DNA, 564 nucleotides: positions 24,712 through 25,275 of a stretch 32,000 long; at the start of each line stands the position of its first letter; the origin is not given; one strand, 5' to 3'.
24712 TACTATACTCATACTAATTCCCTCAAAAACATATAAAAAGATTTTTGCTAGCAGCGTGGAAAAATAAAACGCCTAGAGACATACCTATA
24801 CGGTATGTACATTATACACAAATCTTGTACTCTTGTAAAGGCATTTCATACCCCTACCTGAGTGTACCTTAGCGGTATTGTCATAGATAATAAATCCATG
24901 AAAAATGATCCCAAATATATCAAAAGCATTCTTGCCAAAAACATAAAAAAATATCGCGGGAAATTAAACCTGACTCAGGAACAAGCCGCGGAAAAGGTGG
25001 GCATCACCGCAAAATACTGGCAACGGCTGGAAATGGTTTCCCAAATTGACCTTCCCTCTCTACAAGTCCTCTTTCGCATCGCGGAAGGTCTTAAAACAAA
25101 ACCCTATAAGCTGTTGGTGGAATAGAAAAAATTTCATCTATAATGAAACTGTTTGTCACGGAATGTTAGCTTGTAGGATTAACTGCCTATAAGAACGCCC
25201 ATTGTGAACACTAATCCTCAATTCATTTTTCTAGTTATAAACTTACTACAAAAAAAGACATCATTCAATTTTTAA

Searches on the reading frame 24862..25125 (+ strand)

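Call 35: search_protein_families(library=pfam, proteins=[window:24862-25125:+], max_evalue=0.001)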
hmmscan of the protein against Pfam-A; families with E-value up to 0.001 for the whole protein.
window:24862-25125:+ (87 aa): 4 families
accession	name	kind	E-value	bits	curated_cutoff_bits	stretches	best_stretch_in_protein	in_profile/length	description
PF01381.28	HTH_3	-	2.3e-08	34.4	23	1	28-82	1-53/55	Helix-turn-helix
PF13560.12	HTH_31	-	4.7e-07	30.4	27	1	27-80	5-57/64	Helix-turn-helix domain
PF12844.13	HTH_19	-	1.8e-06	28.2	30.2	1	26-85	2-59/64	Helix-turn-helix domain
PF13744.12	HTH_37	-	0.00024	21.3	27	1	13-57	8-52/80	Helix-turn-helix domain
